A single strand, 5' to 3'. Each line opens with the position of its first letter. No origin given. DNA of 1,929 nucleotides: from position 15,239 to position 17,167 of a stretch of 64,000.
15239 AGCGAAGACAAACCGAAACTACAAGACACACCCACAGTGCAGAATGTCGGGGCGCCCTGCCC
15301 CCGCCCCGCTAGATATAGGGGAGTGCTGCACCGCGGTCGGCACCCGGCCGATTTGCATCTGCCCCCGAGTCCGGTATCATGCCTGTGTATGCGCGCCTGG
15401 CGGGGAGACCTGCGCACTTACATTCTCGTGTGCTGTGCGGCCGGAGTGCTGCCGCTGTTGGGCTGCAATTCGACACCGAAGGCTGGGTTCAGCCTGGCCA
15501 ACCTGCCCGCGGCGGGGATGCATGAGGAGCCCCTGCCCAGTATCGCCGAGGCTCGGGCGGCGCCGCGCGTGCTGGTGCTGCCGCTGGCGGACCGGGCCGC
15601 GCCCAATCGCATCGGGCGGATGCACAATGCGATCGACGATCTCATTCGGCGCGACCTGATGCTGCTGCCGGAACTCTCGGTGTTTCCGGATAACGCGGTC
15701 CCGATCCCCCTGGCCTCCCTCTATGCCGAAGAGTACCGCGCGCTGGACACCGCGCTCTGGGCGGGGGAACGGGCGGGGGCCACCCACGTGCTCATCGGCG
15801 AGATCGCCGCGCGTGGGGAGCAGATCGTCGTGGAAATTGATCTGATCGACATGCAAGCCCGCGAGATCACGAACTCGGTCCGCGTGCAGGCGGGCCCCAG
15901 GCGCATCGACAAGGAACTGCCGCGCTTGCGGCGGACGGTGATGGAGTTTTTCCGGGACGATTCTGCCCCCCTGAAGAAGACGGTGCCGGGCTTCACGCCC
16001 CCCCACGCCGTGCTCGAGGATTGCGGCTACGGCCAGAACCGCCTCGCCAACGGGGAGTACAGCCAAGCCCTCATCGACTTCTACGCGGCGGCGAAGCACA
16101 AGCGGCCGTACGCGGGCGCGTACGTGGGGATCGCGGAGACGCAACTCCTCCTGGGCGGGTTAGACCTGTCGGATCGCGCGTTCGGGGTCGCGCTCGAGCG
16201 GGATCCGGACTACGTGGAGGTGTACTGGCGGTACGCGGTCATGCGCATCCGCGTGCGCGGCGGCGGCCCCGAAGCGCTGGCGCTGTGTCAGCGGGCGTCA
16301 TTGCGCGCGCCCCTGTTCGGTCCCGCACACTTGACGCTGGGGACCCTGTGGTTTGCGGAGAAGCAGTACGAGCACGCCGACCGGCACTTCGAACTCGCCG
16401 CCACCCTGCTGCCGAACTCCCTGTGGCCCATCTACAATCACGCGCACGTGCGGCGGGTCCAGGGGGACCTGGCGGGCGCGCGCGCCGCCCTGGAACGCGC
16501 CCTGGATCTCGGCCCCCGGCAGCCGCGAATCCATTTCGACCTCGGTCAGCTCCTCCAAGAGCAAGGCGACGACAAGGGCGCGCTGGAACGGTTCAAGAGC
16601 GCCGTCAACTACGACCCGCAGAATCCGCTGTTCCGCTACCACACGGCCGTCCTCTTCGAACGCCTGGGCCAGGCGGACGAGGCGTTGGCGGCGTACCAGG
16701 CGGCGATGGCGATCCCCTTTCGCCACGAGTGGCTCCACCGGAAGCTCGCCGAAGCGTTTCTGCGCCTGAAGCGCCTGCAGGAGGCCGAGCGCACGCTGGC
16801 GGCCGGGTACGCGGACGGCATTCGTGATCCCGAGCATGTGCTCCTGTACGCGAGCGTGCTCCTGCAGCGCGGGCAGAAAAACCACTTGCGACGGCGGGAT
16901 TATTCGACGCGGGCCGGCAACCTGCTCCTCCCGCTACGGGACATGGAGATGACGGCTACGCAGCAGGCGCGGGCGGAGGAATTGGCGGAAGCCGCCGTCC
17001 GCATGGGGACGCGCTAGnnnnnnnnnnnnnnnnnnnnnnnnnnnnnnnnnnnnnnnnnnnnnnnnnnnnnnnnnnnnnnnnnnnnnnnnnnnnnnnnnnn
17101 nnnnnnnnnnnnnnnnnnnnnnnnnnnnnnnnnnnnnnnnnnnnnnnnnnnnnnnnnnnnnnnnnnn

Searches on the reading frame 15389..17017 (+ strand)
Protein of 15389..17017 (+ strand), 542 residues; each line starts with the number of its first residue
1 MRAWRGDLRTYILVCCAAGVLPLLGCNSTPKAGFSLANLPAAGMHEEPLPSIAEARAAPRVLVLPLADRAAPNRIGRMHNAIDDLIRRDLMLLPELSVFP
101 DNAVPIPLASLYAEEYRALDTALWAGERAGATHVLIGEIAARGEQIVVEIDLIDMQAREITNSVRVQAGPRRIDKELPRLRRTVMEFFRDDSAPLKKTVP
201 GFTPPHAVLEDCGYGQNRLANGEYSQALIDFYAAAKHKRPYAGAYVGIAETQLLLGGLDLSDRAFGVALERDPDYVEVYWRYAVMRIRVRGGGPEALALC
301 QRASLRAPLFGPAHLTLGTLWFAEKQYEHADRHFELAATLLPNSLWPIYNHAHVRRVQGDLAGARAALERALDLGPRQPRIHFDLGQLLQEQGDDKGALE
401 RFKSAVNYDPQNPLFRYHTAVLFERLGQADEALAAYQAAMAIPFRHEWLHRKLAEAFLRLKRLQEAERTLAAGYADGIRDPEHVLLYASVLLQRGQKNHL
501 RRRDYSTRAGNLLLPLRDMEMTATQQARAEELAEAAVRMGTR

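Call 41: search_protein_families(library=pfam, proteins=[window:15389-17017:+], max_evalue=0.001)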
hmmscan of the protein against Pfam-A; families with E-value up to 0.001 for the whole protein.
window:15389-17017:+ (542 aa): 15 families
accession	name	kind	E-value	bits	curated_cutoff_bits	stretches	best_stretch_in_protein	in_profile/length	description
PF13414.12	TPR_11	-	2.7e-17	62.6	26.8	2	356-393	5-42/42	TPR repeat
PF14559.12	TPR_19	-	5.7e-17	62.2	25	1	358-415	4-61/68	Tetratricopeptide repeat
PF07719.23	TPR_2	-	1e-11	44.4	27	0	379-412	1-34/34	Tetratricopeptide repeat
PF13431.12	TPR_17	-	1e-10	41.4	24.4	0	402-433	2-33/34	Tetratricopeptide repeat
PF13432.12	TPR_16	-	1.9e-10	41.4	32.7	2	349-405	1-57/65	Tetratricopeptide repeat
PF13181.12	TPR_8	-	1.4e-08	34.7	25.7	0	380-412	2-34/34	Tetratricopeptide repeat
PF00515.34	TPR_1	-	2.5e-08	33.8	27.8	0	313-343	3-33/34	Tetratricopeptide repeat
PF13424.12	TPR_12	-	6.6e-08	33.1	30.1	1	349-407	6-73/77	Tetratricopeptide repeat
PF13428.12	TPR_14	-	2.9e-07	30.9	23.5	1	352-388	8-44/44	Tetratricopeptide repeat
PF13429.12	TPR_15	-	4.5e-07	30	26.2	1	372-498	142-265/280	Tetratricopeptide repeat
PF23914.1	TPR_CcmH_CycH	-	1.4e-06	28.7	42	1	354-439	59-147/158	Cytochrome c-type biogenesis protein H TPR domain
PF12895.13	ANAPC3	-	1.2e-05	25.9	27.2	0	364-438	8-81/82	Anaphase-promoting complex, cyclosome, subunit 3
PF13371.12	TPR_9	-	2.7e-05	24.5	35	1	358-413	8-63/73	Tetratricopeptide repeat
PF24575.1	TPR_Slam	-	5.2e-05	24.1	35.2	0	412-468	46-102/104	Surface lipoprotein assembly modifier, N-terminal TPR repeats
PF13174.12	TPR_6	-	0.00018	22.3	26.3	0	417-438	4-25/33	Tetratricopeptide repeat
